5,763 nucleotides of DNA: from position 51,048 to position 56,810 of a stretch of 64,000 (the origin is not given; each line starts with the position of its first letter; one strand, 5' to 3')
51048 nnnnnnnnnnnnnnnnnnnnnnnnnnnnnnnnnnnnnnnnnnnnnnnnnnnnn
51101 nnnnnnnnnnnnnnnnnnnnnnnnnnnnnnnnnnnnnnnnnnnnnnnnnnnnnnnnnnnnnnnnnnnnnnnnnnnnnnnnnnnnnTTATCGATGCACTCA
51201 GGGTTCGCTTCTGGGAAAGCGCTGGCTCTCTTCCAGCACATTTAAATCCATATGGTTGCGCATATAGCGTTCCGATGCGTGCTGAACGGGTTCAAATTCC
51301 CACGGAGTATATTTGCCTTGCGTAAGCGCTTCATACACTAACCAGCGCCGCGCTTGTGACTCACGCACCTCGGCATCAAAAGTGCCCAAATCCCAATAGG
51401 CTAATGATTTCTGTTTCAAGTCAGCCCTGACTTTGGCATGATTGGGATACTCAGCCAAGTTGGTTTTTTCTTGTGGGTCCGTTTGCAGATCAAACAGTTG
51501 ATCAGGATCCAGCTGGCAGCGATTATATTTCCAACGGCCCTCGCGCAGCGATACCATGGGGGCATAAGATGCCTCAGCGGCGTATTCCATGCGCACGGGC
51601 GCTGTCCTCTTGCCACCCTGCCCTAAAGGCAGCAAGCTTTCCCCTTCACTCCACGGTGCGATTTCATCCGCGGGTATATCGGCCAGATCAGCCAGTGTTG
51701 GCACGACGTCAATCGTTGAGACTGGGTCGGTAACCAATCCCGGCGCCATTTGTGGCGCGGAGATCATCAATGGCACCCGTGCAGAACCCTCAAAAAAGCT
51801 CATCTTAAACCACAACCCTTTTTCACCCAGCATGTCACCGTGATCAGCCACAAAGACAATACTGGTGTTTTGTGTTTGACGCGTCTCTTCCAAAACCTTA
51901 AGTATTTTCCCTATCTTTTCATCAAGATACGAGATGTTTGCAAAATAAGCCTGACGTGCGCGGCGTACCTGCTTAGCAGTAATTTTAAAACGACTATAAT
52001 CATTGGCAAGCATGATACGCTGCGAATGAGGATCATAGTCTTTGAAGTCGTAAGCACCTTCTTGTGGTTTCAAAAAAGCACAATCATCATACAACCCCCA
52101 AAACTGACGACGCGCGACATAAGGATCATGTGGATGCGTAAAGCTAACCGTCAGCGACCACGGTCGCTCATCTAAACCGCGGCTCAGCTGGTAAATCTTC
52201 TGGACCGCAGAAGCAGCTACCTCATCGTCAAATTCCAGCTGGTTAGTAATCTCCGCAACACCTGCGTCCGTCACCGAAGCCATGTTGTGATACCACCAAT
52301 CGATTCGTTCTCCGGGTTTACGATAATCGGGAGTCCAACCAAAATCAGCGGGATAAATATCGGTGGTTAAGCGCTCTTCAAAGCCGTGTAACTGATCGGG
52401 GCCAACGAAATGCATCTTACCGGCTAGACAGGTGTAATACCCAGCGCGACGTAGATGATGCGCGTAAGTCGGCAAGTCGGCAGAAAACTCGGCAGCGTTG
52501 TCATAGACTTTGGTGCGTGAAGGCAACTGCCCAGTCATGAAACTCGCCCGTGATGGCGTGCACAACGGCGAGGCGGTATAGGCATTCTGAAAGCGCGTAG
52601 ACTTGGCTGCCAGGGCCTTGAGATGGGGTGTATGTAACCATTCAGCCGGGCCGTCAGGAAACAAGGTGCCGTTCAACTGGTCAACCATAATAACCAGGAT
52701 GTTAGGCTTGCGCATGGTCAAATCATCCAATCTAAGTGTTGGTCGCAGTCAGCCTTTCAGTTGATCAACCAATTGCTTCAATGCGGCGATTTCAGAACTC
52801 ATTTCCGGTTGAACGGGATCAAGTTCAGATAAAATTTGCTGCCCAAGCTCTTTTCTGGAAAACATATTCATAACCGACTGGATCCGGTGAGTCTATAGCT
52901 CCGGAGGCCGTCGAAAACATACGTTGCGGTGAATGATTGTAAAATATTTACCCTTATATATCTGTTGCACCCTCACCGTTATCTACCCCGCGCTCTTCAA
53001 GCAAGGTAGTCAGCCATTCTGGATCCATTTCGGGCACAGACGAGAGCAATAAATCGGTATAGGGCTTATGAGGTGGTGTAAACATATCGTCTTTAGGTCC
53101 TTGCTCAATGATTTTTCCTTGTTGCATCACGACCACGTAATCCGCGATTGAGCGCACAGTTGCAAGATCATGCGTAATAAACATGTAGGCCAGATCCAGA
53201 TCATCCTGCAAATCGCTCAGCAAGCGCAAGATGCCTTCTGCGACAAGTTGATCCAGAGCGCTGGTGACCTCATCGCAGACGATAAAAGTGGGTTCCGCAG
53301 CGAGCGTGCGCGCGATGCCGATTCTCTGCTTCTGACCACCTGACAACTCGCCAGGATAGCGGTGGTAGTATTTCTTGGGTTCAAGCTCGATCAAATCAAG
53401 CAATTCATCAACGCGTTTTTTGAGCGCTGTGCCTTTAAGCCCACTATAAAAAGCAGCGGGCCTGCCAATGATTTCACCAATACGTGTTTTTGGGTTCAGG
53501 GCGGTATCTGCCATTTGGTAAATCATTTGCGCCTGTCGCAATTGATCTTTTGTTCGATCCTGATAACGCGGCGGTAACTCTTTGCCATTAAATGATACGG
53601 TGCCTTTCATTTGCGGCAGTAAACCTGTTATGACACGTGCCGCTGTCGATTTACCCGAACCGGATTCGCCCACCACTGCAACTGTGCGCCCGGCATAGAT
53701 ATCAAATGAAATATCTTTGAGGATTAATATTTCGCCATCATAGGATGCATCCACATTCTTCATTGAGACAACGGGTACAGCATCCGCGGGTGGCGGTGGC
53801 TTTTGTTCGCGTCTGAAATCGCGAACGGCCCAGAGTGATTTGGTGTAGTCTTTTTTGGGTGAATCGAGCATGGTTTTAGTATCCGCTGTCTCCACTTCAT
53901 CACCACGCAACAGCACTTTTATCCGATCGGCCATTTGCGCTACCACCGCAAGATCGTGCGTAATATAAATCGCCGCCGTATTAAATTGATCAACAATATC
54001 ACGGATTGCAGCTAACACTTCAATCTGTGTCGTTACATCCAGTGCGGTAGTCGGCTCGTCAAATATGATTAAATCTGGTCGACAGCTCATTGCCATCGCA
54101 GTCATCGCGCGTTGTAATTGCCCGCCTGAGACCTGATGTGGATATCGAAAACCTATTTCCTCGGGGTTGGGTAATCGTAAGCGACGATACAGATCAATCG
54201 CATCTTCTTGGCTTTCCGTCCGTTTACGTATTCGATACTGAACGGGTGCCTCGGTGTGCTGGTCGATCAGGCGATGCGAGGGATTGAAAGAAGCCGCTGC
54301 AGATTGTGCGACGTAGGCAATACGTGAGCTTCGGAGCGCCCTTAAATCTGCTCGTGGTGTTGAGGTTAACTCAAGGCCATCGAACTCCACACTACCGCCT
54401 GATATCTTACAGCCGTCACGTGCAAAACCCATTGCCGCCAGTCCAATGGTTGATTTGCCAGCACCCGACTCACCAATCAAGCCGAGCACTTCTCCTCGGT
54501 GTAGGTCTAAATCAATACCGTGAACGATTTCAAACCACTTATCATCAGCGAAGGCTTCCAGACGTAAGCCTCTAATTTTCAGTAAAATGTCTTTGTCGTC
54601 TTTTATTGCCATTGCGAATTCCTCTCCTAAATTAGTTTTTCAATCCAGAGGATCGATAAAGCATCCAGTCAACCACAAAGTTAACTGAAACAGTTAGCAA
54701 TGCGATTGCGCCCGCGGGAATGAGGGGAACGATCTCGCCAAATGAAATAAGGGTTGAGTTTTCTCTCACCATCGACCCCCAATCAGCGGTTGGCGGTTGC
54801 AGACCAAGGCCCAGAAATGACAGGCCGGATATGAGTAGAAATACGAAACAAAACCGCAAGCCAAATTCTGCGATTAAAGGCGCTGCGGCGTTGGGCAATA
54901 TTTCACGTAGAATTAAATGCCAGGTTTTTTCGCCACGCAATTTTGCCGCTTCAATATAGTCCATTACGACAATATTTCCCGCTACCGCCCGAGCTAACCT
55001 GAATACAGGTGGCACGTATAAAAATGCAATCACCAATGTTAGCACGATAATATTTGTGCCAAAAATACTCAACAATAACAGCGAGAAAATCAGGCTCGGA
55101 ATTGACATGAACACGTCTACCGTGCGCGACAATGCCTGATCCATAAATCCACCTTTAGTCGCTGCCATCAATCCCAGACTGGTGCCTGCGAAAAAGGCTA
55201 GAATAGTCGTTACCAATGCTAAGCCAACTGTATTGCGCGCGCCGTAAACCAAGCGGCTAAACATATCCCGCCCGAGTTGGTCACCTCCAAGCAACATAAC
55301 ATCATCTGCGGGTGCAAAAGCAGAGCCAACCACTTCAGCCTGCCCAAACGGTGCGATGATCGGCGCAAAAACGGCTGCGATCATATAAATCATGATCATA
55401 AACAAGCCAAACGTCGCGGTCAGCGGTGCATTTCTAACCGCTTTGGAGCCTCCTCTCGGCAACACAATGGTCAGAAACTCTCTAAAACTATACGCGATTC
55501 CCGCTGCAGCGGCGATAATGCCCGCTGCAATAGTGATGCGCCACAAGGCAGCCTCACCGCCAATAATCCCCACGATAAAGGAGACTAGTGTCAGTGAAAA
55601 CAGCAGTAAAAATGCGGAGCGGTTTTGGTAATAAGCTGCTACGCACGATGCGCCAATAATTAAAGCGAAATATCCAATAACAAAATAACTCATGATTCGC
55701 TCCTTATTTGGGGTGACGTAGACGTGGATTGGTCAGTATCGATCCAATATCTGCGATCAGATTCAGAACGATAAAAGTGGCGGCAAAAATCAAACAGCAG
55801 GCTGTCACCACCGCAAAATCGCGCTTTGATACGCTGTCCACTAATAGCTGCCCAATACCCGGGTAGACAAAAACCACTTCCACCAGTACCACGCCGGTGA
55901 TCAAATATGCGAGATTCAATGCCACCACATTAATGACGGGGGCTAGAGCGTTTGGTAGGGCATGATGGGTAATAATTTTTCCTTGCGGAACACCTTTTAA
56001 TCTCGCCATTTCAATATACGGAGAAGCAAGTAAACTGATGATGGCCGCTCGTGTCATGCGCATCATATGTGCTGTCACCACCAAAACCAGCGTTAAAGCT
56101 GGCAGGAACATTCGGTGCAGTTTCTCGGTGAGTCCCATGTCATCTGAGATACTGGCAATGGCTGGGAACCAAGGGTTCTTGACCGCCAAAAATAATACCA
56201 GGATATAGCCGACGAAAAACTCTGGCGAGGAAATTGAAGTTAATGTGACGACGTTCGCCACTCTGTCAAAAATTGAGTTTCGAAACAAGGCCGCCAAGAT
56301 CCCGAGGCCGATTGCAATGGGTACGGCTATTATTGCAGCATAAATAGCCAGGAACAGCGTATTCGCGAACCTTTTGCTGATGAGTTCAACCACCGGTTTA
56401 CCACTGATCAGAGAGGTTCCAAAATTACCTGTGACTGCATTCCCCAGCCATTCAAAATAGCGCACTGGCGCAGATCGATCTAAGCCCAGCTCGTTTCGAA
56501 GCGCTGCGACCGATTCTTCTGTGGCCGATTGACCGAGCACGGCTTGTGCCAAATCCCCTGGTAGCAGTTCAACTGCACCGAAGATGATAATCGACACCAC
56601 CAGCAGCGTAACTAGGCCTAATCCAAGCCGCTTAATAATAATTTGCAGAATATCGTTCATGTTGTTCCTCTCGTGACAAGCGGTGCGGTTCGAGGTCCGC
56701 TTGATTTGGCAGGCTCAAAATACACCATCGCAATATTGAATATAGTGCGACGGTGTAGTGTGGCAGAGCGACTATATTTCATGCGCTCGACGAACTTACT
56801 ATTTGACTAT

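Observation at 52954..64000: Non-pyrrolysine MttB-family methyltransferase embedded in a hydroxyproline-catabolism-like cluster with a Tat-exported binding protein ABC importer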

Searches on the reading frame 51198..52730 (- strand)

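Call 53: search_protein_families(library=pfam, proteins=[window:51198-52730:-], max_evalue=0.00001)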
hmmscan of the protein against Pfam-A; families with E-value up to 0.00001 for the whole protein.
window:51198-52730:- (510 aa): 4 families
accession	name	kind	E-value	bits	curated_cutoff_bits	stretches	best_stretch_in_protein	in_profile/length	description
PF00884.28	Sulfatase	-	7.5e-42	144.1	25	1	9-352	1-301/301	Sulfatase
PF12411.13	Choline_sulf_C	-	4.9e-21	74.7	27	1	454-505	2-53/53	Choline sulfatase enzyme C terminal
PF16347.10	SGSH_C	-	1.7e-13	51.4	29.3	1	302-441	1-147/154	N-sulphoglucosamine sulphohydrolase, C-terminal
PF01663.27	Phosphodiest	-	3.1e-13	50.5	23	1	12-298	2-220/342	Type I phosphodiesterase / nucleotide pyrophosphatase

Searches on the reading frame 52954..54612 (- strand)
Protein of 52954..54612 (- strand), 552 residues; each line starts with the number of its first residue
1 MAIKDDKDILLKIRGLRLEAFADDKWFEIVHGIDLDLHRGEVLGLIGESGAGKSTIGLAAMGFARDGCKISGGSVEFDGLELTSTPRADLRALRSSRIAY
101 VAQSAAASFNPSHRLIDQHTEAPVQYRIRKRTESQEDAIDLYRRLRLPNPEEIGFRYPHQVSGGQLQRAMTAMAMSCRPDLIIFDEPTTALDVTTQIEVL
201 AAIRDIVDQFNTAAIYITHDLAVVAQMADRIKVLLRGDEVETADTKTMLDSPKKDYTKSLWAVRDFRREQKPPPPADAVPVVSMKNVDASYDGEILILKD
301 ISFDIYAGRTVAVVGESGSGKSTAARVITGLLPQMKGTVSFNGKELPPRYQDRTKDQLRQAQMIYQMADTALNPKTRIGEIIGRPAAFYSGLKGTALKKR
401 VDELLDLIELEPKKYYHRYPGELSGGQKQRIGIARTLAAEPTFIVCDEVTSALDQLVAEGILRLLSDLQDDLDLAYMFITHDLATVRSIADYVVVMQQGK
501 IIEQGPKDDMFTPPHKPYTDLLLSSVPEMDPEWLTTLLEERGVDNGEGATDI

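Call 6: search_protein_families(library=pfam, proteins=[window:52954-54612:-])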
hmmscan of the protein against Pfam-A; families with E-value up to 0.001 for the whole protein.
window:52954-54612:- (552 aa): 9 families
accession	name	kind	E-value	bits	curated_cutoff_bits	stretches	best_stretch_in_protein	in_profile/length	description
PF00005.33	ABC_tran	-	6.6e-53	179.4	25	2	298-451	1-137/137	ABC transporter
PF08352.17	oligo_HPY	-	9e-12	45.7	27.1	1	502-534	1-33/65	Oligopeptide/dipeptide transporter, C-terminal region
PF02463.25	SMC_N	-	9.1e-11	42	40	1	309-497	25-213/220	RecF/RecN/SMC N terminal domain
PF13304.12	AAA_21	-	7.1e-09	36.6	27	0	146-224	197-303/304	AAA domain, putative AbiEii toxin, Type IV TA system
PF13401.12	AAA_22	-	2.9e-08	34.5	27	0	310-470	7-109/130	AAA domain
PF13555.12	AAA_29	-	5.9e-07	29.6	27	0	307-342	22-55/61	P-loop containing region of AAA domain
PF13191.12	AAA_16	-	2e-06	28.8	32.6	0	308-450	24-142/167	AAA ATPase domain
PF20703.3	nSTAND1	-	6.6e-05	23.1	27.1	0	308-341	33-60/379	Novel STAND NTPase 1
PF03193.22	RsgA_GTPase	-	0.00044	20.6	30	0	307-340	105-138/174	RsgA GTPase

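Call 7: search_protein_families(library=ncbifam, proteins=[window:52954-54612:-])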
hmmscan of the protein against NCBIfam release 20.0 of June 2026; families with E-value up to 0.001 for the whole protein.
window:52954-54612:- (552 aa): 190 families (the best 25 are shown)
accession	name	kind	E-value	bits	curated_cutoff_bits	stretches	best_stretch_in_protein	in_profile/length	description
NF007613.0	PRK10261.1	equivalog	5.7e-113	378.5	1077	2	294-532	336-573/623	glutathione ABC transporter ATP-binding protein GsiA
NF008453.0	PRK11308.1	subfamily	3.3e-110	368.4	408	2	295-532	35-271/334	dipeptide ABC transporter ATP-binding protein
NF047576.1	opine_ATP_CntF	equivalog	9.8e-110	365.9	385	2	12-264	4-253/264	staphylopine uptake ABC transporter ATP-binding protein CntF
NF047578.1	opine_ATP_CntD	equivalog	1.6e-109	365.2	380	2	11-264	3-253/266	staphylopine uptake ABC transporter ATP-binding protein CntD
NF011713.0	PRK15134.1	equivalog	1e-107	361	834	1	9-523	4-526/529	microcin C ABC transporter ATP-binding protein YejF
NF011659.0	PRK15079.1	equivalog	1.4e-107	359.3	540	2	298-532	40-274/334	murein tripeptide/oligopeptide ABC transporter ATP binding protein OppF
TIGR02769.1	nickel_nikE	equivalog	1.5e-106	355.7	332.55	2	296-526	25-253/265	nickel import ATP-binding protein NikE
TIGR02770.1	nickel_nikD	equivalog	1.6e-106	354.9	318.7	2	29-263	1-228/230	nickel import ATP-binding protein NikD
NF007010.1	PRK09473.1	subfamily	9.6e-102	339.9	575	2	10-261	1-251/318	oligopeptide ABC transporter ATP-binding protein OppD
NF007739.0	PRK10419.1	subfamily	4.5e-97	324.8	354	2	296-509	26-238/268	nickel ABC transporter ATP-binding protein NikE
NF043078.1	MMSYN1_0168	equivalog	6.1e-97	325.8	800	4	403-532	475-603/649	oligopeptide ABC transporter ATP-binding protein OppF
NF008246.0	PRK11022.1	equivalog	3.4e-96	322.1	541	2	10-262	3-256/326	dipeptide ABC transporter ATP-binding protein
NF043071.1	DppF_dipep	equivalog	7.5e-94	314.8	660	2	297-532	38-272/331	dipeptide ABC transporter ATP-binding subunit DppF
NF043079.1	MMSYN1_0167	equivalog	1.6e-93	314.4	740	4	88-260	298-470/561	oligopeptide ABC transporter ATP-binding protein OppD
TIGR01186.1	proV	subfamily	3.4e-76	256.7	326.6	2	295-521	6-228/363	betaine/proline/choline family ABC transporter ATP-binding protein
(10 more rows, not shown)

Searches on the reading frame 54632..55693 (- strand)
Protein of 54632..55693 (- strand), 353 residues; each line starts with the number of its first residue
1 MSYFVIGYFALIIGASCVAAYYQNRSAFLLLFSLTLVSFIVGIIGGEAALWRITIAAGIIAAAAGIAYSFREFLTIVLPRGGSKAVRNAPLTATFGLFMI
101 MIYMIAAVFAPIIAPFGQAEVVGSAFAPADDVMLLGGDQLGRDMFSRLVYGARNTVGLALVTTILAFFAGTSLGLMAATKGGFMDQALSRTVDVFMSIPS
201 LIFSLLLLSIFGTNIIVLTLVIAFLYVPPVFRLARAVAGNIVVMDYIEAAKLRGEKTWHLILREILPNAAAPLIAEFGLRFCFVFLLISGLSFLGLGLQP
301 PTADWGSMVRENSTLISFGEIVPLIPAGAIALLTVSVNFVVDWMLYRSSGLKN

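Call 6: search_protein_families(library=pfam, proteins=[window:54632-55693:-])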
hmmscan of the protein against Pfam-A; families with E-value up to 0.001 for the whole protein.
window:54632-55693:- (353 aa): 1 family
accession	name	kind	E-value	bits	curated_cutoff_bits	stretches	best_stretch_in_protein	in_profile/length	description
PF00528.27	BPD_transp_1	-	8.6e-31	107.5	26.4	1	170-346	1-176/184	Binding-protein-dependent transport system inner membrane component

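Call 7: search_protein_families(library=ncbifam, proteins=[window:54632-55693:-])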
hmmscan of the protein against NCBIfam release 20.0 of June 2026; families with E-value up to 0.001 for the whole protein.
window:54632-55693:- (353 aa): 18 families
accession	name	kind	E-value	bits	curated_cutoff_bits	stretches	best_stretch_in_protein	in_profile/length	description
NF045474.1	Opp2C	equivalog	7.3e-52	176.3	300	1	126-343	13-230/236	nickel transporter permease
NF045473.1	Opp1C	equivalog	1.2e-49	169.2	350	1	92-343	6-258/267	nickel/cobalt ABC transporter permease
TIGR02790.1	nickel_nikC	equivalog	1.8e-47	162.1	358.45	1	94-340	2-249/258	nickel ABC transporter permease subunit NikC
NF045476.1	Opp4C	equivalog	5.3e-46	157.1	350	1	92-342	15-269/278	oligopeptide ABC transporter permease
NF007376.0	PRK09881.1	equivalog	1.8e-41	142.1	434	1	86-342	27-283/298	D,D-dipeptide ABC transporter permease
NF007738.0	PRK10417.1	equivalog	4.1e-41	141.3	335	1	93-344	11-263/277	nickel ABC transporter permease subunit NikC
NF008160.0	PRK10913.1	equivalog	1.6e-40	139.4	483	1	93-340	32-286/300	dipeptide ABC transporter permease DppC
NF047573.1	opine_perm_CntC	exception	3.9e-38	131.3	440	1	92-342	10-261/271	staphylopine uptake ABC transporter permease subunit CntC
NF011662.0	PRK15082.1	equivalog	1.5e-36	126.3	484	1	88-342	35-290/303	glutathione ABC transporter permease GsiD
NF011691.0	PRK15111.1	equivalog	3.5e-32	112.2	379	1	92-342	28-285/296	putrescine export ABC transporter permease SapC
NF045475.1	Opp3C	equivalog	1.8e-29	102.9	450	1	131-342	106-317/328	oligopeptide ABC transporter permease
NF011935.0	PRK15406.1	equivalog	4.8e-26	92.2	433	1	94-342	40-291/302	oligopeptide ABC transporter permease OppC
NF011596.0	PRK15021.1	subfamily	3.8e-15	55.7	439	1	130-307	118-295/341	microcin C ABC transporter permease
NF043080.1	MMSYN1_0166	equivalog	2.2e-14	53.1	370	1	97-340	44-293/307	oligopeptide ABC transporter permease OppC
NF045470.1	Opp2B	equivalog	7.7e-11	41.7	350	1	142-283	81-237/300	nickel ABC transporter permease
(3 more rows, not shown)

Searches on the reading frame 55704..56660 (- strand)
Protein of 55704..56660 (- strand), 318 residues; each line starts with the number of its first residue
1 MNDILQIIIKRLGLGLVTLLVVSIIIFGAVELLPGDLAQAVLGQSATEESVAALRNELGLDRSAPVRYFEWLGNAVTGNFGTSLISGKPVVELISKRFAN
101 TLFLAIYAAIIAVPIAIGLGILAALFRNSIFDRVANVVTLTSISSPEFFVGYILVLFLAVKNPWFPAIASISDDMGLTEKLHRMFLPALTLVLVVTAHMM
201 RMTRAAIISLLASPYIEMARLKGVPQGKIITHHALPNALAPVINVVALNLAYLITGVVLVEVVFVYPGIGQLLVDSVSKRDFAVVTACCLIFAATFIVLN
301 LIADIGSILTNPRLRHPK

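Call 6: search_protein_families(library=pfam, proteins=[window:55704-56660:-])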
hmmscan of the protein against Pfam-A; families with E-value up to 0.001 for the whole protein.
window:55704-56660:- (318 aa): 2 families
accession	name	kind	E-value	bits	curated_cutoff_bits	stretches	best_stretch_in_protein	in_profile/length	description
PF00528.27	BPD_transp_1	-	4.5e-33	115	26.4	1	116-315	1-183/184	Binding-protein-dependent transport system inner membrane component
PF19300.4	BPD_transp_1_N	-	3.6e-13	50.1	23.8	1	5-102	2-111/114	Binding-prot-dependent transport system membrane comp, N-term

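Call 7: search_protein_families(library=ncbifam, proteins=[window:55704-56660:-])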
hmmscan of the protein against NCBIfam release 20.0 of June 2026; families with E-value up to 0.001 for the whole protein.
window:55704-56660:- (318 aa): 18 families
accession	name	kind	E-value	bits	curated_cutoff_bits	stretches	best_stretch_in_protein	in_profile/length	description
NF045470.1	Opp2B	equivalog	4e-81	272.5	350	1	15-315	5-300/300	nickel ABC transporter permease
NF011661.0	PRK15081.1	equivalog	7.6e-70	235.8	463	1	5-316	2-305/306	glutathione ABC transporter permease GsiC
NF045469.1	Opp1B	equivalog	1.7e-68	231.4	380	1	6-315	3-307/307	nickel/cobalt ABC transporter permease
NF045472.1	Opp4B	equivalog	5.7e-68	229.5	450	1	5-315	2-319/319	oligopeptide ABC transporter permease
TIGR02789.1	nickel_nikB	equivalog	2.4e-62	211.1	447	1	6-315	3-307/314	nickel ABC transporter permease subunit NikB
NF045471.1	Opp3B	equivalog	2.8e-57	194.5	480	1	6-315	3-303/308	oligopeptide ABC transporter permease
NF008161.0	PRK10914.1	equivalog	2.4e-56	191.3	590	2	176-318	197-339/339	dipeptide ABC transporter permease DppB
NF007677.0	PRK10352.1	equivalog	1.4e-55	188.6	433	1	5-316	2-308/314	nickel ABC transporter permease subunit NikB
NF007008.0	PRK09471.1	equivalog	2.5e-41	142.1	388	1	5-315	2-305/306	oligopeptide ABC transporter permease OppB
NF011690.0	PRK15110.1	equivalog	2.7e-35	122.3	432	2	177-316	176-314/321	putrescine export ABC transporter permease SapB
NF011712.0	PRK15133.1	subfamily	5.9e-29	101.1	445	1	48-314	83-359/364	microcin C ABC transporter permease YejB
NF043081.1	MMSYN1_0165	equivalog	1.7e-23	83.3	350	1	64-315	143-385/388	oligopeptide ABC transporter permease OppB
NF045474.1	Opp2C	equivalog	4.6e-09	36.2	300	1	189-254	107-172/236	nickel transporter permease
NF045473.1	Opp1C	equivalog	1.6e-06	27.8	350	1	189-254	135-200/267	nickel/cobalt ABC transporter permease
TIGR02790.1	nickel_nikC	equivalog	2.1e-06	27.5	358.45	1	189-257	129-197/258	nickel ABC transporter permease subunit NikC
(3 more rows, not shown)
